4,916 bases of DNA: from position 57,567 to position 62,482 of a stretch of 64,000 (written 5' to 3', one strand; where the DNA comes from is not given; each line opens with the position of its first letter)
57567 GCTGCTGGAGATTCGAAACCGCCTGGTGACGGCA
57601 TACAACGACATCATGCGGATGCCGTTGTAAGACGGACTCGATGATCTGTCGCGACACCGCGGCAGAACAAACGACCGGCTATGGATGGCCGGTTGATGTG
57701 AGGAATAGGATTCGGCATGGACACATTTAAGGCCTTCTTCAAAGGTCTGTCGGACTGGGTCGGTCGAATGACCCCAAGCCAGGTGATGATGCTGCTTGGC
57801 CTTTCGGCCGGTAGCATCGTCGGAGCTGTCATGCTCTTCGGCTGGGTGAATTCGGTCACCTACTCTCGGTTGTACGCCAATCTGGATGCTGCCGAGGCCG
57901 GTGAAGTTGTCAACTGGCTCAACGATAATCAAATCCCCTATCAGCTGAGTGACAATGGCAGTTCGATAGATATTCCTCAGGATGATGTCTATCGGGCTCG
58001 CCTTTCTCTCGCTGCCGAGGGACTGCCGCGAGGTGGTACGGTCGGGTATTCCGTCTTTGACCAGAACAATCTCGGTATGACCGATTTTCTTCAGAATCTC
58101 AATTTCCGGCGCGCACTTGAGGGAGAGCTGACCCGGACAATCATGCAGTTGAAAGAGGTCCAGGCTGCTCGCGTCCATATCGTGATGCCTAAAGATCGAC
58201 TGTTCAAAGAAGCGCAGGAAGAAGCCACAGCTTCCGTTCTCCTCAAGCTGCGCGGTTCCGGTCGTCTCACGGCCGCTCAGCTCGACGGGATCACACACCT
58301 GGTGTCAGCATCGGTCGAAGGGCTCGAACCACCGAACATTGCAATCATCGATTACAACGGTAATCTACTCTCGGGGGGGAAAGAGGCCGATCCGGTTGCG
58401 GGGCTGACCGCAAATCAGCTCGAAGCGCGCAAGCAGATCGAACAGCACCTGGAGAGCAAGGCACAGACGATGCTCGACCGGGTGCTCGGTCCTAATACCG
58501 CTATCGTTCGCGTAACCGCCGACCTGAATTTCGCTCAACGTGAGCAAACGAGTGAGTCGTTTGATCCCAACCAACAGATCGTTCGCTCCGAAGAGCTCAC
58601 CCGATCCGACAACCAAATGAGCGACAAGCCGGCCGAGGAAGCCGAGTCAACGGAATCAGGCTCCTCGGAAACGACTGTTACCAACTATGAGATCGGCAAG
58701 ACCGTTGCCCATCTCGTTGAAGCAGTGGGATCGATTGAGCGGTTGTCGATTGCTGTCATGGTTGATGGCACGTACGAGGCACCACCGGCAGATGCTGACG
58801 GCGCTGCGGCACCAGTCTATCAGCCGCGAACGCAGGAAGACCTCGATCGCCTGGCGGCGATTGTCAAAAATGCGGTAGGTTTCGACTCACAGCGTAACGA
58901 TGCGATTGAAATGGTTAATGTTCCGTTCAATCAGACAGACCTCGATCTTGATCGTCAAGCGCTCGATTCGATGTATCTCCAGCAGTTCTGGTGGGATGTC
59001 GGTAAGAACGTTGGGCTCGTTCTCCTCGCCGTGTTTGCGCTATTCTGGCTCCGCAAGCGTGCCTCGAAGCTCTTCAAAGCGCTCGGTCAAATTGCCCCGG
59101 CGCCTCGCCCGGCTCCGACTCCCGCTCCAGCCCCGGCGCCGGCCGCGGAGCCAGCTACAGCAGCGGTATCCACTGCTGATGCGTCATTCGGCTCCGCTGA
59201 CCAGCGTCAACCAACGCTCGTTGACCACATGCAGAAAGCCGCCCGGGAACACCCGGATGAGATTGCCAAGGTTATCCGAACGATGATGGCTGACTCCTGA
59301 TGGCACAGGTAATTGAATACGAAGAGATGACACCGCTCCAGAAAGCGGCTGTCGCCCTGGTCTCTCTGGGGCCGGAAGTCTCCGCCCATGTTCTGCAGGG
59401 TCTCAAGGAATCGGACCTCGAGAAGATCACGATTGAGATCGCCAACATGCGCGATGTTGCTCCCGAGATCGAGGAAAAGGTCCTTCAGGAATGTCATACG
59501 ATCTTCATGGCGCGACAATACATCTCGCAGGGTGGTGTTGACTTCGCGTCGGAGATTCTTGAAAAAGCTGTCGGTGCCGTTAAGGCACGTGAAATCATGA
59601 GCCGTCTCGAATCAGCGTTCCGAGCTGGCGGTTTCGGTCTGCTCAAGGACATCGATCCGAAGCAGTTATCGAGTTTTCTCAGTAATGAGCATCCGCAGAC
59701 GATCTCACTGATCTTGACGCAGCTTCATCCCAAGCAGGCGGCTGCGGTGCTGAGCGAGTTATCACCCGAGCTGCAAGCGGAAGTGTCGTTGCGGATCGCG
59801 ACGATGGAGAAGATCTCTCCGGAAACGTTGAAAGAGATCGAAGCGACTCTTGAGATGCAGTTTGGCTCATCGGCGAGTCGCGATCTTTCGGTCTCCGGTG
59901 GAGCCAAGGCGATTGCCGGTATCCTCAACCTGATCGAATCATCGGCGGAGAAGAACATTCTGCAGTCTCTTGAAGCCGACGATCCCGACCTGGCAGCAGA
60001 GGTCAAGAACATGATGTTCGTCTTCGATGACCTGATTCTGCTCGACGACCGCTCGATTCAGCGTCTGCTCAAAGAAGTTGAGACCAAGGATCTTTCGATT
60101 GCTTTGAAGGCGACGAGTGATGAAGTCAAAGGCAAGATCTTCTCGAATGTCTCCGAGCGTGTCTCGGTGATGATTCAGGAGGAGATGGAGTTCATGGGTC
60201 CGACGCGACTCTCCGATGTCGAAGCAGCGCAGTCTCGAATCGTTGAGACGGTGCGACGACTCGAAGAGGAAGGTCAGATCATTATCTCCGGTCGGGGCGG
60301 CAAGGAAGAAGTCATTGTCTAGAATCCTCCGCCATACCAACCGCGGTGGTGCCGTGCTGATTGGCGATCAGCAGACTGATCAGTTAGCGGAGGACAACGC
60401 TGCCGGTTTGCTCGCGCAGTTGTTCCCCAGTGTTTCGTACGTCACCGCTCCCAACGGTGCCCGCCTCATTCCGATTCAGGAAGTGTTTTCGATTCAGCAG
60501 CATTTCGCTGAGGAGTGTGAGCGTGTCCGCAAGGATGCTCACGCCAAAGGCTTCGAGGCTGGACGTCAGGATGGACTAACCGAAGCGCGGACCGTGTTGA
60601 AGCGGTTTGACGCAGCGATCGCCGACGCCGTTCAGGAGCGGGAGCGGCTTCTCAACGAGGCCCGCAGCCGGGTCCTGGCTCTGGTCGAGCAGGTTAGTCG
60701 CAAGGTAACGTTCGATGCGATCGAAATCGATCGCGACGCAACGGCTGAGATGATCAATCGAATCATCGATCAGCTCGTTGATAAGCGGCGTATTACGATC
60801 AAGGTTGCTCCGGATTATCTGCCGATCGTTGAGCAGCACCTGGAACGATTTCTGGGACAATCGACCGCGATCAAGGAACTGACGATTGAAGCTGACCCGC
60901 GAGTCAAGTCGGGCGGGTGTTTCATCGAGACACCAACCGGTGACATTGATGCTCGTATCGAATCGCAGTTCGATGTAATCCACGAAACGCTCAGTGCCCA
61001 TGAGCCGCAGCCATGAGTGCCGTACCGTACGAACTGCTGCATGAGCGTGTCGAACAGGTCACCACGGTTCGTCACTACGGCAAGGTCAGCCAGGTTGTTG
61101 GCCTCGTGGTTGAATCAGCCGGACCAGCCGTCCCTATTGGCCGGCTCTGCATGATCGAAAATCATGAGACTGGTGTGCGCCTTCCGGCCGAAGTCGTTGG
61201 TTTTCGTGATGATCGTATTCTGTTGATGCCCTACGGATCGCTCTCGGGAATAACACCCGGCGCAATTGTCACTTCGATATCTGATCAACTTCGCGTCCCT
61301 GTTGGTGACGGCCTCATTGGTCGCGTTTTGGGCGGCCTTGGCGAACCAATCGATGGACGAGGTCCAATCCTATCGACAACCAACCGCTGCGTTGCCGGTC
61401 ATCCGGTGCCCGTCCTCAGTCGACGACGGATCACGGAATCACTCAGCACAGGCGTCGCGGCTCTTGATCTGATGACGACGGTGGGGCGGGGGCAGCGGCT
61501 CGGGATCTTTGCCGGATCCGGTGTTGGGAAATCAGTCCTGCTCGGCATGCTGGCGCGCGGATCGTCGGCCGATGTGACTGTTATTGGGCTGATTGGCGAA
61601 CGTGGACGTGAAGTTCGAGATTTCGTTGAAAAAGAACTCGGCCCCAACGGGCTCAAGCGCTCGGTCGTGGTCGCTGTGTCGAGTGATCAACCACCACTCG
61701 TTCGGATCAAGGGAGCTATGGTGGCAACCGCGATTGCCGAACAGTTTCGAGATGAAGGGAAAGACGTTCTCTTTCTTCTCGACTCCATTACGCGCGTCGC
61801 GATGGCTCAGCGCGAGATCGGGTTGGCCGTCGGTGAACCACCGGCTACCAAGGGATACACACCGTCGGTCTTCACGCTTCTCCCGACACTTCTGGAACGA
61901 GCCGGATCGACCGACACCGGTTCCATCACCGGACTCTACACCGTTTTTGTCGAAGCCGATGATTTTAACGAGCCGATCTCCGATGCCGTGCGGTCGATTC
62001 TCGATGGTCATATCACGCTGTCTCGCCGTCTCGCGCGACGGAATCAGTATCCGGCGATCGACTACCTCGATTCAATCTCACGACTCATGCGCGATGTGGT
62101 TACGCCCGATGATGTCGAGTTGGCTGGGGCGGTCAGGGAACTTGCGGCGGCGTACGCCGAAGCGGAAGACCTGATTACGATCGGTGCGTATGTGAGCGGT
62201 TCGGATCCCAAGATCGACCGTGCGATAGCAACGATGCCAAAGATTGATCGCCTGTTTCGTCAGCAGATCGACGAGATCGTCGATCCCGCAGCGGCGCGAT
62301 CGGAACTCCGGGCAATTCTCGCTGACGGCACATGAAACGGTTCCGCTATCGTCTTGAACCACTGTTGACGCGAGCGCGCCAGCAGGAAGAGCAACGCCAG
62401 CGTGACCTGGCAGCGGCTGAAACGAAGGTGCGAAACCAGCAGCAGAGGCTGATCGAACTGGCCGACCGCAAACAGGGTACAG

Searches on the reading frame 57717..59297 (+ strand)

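Call 28: search_protein_families(library=pfam, proteins=[window:57717-59297:+], max_evalue=0.00001)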
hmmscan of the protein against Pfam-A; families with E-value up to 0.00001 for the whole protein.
window:57717-59297:+ (527 aa): 2 families
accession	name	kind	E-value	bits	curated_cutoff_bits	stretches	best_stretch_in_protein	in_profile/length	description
PF01514.23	YscJ_FliF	-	9.2e-64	215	24.4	1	46-219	3-178/179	Secretory protein of YscJ/FliF family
PF08345.17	YscJ_FliF_C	-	1.9e-37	129.4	23.8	1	253-404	1-147/147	Flagellar M-ring protein C-terminal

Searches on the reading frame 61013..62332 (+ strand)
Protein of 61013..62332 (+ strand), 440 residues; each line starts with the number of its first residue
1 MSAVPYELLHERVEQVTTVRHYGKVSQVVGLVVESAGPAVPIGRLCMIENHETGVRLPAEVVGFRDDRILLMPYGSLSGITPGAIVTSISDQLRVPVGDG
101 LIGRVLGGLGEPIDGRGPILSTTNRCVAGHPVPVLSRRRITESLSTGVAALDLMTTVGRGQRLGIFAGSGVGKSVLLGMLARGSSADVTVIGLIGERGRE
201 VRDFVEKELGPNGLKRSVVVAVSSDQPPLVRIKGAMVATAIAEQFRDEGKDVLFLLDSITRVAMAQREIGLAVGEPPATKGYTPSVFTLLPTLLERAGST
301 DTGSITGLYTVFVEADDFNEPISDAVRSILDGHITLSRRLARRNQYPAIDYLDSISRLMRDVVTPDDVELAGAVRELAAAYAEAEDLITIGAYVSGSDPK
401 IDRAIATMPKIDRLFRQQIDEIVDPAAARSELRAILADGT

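Call 55: search_protein_families(library=pfam, proteins=[window:61013-62332:+], max_evalue=0.0001)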
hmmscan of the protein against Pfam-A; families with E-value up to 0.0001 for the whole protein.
window:61013-62332:+ (440 aa): 3 families
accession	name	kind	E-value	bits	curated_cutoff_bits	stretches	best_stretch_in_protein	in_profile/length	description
PF00006.31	ATP-synt_ab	-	4.5e-85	285.1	29.5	1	147-356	1-213/213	ATP synthase alpha/beta family, nucleotide-binding domain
PF18269.6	T3SS_ATPase_C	-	1.2e-21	76.7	22.7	1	363-433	1-71/72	T3SS EscN ATPase C-terminal domain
PF02874.29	ATP-synt_ab_N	-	1.5e-09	38.7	20.9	1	25-87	1-66/69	ATP synthase alpha/beta family, beta-barrel domain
